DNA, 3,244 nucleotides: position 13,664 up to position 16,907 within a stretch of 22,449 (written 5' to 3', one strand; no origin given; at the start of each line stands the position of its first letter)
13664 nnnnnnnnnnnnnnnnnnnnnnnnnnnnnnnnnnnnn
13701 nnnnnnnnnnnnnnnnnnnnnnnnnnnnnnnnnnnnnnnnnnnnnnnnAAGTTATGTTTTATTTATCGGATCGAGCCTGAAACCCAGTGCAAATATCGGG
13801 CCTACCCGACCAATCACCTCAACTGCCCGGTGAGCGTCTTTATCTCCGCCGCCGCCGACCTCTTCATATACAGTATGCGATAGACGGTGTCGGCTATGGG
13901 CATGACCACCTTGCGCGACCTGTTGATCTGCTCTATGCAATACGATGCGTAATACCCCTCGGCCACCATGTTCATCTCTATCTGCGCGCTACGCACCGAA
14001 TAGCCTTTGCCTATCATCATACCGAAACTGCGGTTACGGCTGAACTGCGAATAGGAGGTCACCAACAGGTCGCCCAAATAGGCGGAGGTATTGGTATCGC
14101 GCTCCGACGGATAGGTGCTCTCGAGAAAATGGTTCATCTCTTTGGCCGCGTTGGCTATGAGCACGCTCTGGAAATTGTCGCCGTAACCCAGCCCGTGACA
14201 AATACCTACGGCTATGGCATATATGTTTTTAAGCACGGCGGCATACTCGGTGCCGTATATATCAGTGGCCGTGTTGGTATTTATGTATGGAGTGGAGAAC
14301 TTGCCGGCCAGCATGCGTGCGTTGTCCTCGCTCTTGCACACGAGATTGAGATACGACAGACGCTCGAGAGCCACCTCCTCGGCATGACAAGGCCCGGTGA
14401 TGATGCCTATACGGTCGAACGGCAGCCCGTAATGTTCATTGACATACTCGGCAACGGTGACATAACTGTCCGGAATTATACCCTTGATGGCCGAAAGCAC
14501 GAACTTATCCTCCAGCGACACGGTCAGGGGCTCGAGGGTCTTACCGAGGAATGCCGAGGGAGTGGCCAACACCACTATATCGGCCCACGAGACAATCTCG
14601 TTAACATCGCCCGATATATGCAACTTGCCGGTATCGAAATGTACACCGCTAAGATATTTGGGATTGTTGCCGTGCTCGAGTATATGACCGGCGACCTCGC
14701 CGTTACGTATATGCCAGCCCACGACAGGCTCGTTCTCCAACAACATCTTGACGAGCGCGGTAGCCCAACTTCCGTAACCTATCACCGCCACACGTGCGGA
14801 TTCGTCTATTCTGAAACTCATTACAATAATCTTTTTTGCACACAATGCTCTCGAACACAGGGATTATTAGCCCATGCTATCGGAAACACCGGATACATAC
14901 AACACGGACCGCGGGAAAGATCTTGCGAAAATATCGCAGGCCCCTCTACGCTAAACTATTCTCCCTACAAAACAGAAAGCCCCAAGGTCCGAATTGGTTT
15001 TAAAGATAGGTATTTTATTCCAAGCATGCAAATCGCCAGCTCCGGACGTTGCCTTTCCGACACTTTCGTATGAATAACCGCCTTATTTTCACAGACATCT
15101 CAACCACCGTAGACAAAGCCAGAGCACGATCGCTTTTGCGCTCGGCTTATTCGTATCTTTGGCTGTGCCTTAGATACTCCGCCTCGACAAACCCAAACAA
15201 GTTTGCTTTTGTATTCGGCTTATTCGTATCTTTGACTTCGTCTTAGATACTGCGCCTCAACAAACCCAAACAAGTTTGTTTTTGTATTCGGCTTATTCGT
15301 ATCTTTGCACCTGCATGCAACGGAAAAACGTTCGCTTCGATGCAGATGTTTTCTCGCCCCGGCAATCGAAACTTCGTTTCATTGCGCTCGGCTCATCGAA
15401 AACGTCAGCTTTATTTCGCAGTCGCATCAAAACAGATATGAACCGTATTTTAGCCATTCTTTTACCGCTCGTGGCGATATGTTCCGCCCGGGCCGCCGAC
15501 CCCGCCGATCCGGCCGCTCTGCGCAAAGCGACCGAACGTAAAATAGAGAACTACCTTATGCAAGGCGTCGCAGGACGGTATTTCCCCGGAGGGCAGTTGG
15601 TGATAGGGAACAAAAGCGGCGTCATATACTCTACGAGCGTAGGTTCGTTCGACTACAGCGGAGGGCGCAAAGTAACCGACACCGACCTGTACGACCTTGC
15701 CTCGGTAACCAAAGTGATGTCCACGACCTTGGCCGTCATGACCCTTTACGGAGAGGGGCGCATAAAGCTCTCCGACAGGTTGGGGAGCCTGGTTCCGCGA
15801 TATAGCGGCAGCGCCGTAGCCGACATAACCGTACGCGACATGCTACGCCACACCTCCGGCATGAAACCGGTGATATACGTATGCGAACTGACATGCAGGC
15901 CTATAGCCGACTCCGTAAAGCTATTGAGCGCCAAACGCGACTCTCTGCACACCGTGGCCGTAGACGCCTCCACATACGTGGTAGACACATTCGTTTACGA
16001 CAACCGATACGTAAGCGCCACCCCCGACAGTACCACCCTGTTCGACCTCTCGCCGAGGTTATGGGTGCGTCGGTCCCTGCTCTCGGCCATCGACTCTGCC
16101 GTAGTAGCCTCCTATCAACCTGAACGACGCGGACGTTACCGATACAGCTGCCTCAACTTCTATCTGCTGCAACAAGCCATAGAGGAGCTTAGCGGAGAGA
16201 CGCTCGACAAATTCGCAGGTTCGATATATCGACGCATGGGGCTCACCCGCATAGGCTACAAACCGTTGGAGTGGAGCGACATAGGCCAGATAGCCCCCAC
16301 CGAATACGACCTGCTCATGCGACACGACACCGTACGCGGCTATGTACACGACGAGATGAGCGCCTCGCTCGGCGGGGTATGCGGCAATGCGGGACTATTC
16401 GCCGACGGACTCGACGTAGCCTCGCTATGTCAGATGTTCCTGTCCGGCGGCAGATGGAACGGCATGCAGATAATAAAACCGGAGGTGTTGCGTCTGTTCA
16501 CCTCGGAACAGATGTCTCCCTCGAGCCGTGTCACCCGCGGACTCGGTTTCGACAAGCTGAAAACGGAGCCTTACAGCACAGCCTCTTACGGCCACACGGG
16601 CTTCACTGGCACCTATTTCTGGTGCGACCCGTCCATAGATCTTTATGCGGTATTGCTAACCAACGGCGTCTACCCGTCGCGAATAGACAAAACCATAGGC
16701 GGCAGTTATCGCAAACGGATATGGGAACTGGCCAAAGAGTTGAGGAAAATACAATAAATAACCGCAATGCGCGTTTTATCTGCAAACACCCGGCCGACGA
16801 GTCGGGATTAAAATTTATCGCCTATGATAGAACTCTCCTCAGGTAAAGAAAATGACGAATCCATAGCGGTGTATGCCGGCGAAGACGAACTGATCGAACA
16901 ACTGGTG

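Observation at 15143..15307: Tandem 73-bp repeats each carrying a complete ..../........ promoter upstream of a secreted serine hydrolase. A possible copy-number-tunable promoter array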

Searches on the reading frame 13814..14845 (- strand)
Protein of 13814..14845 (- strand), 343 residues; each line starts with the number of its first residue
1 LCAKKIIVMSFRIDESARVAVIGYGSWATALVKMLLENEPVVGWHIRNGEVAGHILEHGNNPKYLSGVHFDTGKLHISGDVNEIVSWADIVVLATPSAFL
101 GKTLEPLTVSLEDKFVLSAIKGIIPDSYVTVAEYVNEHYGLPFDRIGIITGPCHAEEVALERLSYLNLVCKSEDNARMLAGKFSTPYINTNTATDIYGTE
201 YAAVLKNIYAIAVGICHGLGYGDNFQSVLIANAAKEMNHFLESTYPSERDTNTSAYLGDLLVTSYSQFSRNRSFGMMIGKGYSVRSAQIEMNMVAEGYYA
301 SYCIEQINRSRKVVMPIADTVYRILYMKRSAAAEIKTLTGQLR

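Call 10: search_protein_families(library=pfam, proteins=[window:13814-14845:-])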
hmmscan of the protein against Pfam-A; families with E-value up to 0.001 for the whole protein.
window:13814-14845:- (343 aa): 4 families
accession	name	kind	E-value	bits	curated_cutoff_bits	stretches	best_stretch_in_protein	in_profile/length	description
PF07479.19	NAD_Gly3P_dh_C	-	8.4e-43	146.4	25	1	195-332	1-138/142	NAD-dependent glycerol-3-phosphate dehydrogenase C-terminus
PF01210.29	NAD_Gly3P_dh_N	-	6.4e-26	91.7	23.1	1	19-174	2-156/158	NAD-dependent glycerol-3-phosphate dehydrogenase N-terminus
PF20618.3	GPD_NAD_C_bact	-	2.7e-19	69.9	27.6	1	255-321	1-66/66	Bacterial GPD, NAD-dependent C-terminal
PF03807.23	F420_oxidored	-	2.2e-06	28.6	21.6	1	18-120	1-92/94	NADP oxidoreductase coenzyme F420-dependent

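Call 15: find_encoding_contigs(protein=window:13814-14821:-, flank=3000, max_places=10)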
Protein window:13814-14821:- (335 aa): 22 contigs read that carry it; 10 places shown.
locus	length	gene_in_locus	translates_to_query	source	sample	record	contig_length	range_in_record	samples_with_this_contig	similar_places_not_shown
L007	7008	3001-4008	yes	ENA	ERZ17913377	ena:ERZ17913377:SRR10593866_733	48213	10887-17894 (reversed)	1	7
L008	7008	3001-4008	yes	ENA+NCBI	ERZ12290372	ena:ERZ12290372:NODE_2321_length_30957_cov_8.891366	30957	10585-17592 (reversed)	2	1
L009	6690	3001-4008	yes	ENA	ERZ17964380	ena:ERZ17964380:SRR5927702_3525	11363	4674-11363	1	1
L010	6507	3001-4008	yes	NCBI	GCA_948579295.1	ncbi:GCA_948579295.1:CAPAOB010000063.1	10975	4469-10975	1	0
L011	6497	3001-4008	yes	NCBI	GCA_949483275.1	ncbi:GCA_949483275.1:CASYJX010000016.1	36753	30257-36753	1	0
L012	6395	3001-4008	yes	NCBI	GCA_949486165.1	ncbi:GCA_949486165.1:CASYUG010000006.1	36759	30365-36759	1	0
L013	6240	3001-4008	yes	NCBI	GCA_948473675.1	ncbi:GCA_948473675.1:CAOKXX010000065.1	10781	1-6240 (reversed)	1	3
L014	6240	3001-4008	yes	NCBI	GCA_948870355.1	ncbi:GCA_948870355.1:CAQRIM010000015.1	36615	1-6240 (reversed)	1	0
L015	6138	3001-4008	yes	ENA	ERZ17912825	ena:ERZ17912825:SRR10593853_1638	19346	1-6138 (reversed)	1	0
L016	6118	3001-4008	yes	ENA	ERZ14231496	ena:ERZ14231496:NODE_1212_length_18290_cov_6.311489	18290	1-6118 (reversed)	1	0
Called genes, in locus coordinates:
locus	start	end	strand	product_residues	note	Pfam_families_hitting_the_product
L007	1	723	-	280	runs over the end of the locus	PF00950:ABC-3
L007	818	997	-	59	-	-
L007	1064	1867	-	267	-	PF00144:Beta-lactamase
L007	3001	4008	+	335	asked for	PF01210:NAD_Gly3P_dh_N, PF03807:F420_oxidored (weak), PF07479:NAD_Gly3P_dh_C, PF20618:GPD_NAD_C_bact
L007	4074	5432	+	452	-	PF00342:PGI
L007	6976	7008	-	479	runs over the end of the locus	PF00206:Lyase_1, PF10415:FumaraseC_C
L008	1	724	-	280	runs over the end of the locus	PF00950:ABC-3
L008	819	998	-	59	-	-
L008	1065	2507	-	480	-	PF00144:Beta-lactamase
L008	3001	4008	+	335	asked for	PF01210:NAD_Gly3P_dh_N, PF03807:F420_oxidored (weak), PF07479:NAD_Gly3P_dh_C, PF20618:GPD_NAD_C_bact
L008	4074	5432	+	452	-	PF00342:PGI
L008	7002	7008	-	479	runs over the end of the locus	PF00206:Lyase_1, PF10415:FumaraseC_C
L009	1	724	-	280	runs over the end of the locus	PF00950:ABC-3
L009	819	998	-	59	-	-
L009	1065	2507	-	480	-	PF00144:Beta-lactamase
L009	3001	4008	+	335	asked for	PF01210:NAD_Gly3P_dh_N, PF03807:F420_oxidored (weak), PF07479:NAD_Gly3P_dh_C, PF20618:GPD_NAD_C_bact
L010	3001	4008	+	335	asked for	PF01210:NAD_Gly3P_dh_N, PF03807:F420_oxidored (weak), PF07479:NAD_Gly3P_dh_C, PF20618:GPD_NAD_C_bact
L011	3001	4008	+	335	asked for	PF01210:NAD_Gly3P_dh_N, PF03807:F420_oxidored (weak), PF07479:NAD_Gly3P_dh_C, PF20618:GPD_NAD_C_bact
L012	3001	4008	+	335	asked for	PF01210:NAD_Gly3P_dh_N, PF03807:F420_oxidored (weak), PF07479:NAD_Gly3P_dh_C, PF20618:GPD_NAD_C_bact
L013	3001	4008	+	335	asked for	PF01210:NAD_Gly3P_dh_N, PF03807:F420_oxidored (weak), PF07479:NAD_Gly3P_dh_C, PF20618:GPD_NAD_C_bact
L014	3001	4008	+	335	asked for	PF01210:NAD_Gly3P_dh_N, PF03807:F420_oxidored (weak), PF07479:NAD_Gly3P_dh_C, PF20618:GPD_NAD_C_bact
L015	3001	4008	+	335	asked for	PF01210:NAD_Gly3P_dh_N, PF03807:F420_oxidored (weak), PF07479:NAD_Gly3P_dh_C, PF20618:GPD_NAD_C_bact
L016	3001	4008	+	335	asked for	PF01210:NAD_Gly3P_dh_N, PF03807:F420_oxidored (weak), PF07479:NAD_Gly3P_dh_C, PF20618:GPD_NAD_C_bact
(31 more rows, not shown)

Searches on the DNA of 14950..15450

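Call 31: search_rna_families(source=window, start=14950, end=15450, threshold=evalue, max_evalue=10)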
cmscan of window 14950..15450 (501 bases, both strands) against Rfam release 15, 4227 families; matches with E-value up to 10: 0.
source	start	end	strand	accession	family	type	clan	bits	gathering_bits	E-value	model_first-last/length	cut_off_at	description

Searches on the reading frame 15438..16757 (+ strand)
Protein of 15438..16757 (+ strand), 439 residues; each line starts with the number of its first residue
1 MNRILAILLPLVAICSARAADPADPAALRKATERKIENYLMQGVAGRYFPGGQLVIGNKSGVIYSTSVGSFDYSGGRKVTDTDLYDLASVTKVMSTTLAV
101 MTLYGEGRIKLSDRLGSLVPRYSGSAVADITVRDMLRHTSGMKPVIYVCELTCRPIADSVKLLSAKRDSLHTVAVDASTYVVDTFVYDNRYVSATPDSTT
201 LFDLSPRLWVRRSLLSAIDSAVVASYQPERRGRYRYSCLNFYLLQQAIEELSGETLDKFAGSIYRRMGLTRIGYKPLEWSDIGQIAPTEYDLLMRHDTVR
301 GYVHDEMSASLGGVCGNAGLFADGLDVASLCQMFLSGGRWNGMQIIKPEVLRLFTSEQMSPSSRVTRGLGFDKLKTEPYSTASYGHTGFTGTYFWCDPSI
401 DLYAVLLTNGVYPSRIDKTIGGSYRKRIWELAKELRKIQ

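Call 10: search_protein_families(library=pfam, proteins=[window:15438-16757:+])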
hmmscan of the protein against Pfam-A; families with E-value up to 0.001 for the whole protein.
window:15438-16757:+ (439 aa): 1 family
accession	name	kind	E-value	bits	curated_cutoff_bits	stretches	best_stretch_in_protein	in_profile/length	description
PF00144.29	Beta-lactamase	-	1.1e-34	120.5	27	2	40-144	5-108/329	Beta-lactamase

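Call 13: find_encoding_contigs(protein=window:15438-16757:+, flank=3000, max_places=10)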
Protein window:15438-16757:+ (439 aa): 15 contigs read that carry it; 6 places shown.
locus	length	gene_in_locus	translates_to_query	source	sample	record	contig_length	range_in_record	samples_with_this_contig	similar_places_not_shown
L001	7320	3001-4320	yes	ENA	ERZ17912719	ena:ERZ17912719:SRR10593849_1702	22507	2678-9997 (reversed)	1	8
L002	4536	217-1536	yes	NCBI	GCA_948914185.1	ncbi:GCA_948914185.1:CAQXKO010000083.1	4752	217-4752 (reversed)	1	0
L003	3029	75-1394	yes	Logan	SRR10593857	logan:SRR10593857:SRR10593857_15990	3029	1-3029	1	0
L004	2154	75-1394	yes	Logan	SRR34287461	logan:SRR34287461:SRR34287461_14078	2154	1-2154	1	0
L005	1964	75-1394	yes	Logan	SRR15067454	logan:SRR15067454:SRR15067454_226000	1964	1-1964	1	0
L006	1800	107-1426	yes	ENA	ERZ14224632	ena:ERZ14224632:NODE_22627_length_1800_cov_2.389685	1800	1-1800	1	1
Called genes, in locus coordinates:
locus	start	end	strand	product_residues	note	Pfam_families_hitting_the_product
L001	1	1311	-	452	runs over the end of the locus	PF00342:PGI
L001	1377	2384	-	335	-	PF01210:NAD_Gly3P_dh_N, PF03807:F420_oxidored (weak), PF07479:NAD_Gly3P_dh_C, PF20618:GPD_NAD_C_bact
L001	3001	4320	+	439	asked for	PF00144:Beta-lactamase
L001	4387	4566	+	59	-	-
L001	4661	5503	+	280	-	PF00950:ABC-3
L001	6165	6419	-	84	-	-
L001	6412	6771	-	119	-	PF07332:Phage_holin_3_6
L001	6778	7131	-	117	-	-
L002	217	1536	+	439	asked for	PF00144:Beta-lactamase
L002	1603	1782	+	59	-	-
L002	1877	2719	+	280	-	PF00950:ABC-3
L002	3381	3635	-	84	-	-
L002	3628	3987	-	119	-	PF07332:Phage_holin_3_6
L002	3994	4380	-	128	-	-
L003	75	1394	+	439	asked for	PF00144:Beta-lactamase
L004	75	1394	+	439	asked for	PF00144:Beta-lactamase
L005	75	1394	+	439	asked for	PF00144:Beta-lactamase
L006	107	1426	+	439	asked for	PF00144:Beta-lactamase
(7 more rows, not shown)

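Call 62: search_protein_families(library=ncbifam, proteins=[window:15438-16757:+], max_evalue=0.001)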
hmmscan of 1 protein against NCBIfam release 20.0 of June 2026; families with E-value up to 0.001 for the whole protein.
window:15438-16757:+ (439 aa): 38 families (the best 25 are shown)
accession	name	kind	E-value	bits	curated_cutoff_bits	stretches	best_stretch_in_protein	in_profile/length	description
NF002968.0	PRK03642.1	equivalog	1.8e-31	109.5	385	2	226-410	195-395/432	penicillin binding protein PBP4B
NF033085.1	bla_class_C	equivalog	4.8e-08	32.2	415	1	61-145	32-115/356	class C beta-lactamase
NF033159.0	blaPAC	exception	7.2e-08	31.6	850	1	72-145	66-137/380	PAC family class C beta-lactamase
NF045671.1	blaPNC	exception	3.6e-07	29.4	750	1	46-145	59-156/401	PNC family class C beta-lactamase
NF038269.1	lipase_LipE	equivalog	6e-07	28.9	750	0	85-142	88-144/407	lipase LipE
NF041663.1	ampC_Sliq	exception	1.4e-06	27.5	860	1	3-143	6-133/378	cephalosporin-hydrolyzing class C beta-lactamase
NF041662.1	ampC_Kaer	exception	1.4e-06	27.3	825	1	22-150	22-144/381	AmpC-Kaer family extended-spectrum class C beta-lactamase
NF000423.2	blaSRT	exception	2.4e-06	27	860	1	1-143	4-133/378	SRT/SST family class C beta-lactamase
NF052353.1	EstBLacLipLMycb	equivalog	3.1e-06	26.3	650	0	46-143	36-132/420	esterase/beta-lactamase LipL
NF038089.1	blaYRC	exception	4.5e-06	25.9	870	1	34-145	30-139/381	YRC family class C beta-lactamase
NF033467.0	blaAQU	exception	5e-06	25.8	815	1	46-148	43-143/380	AQU family class C beta-lactamase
NF000422.6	blaPDC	exception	7.3e-06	25.4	865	1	49-147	51-147/397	PDC family class C beta-lactamase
NF052559.1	MthAcHydAcmB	equivalog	8.8e-06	24.7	550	0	47-122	22-96/391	methyl acetate hydrolase AcmB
NF050810.1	blaCHC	exception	1.5e-05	24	780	1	9-143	10-136/387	CHC family extended-spectrum class C beta-lactamase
NF038366.1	blaSFDC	exception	1.7e-05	24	840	1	58-145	53-139/382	SFDC family class C beta-lactamase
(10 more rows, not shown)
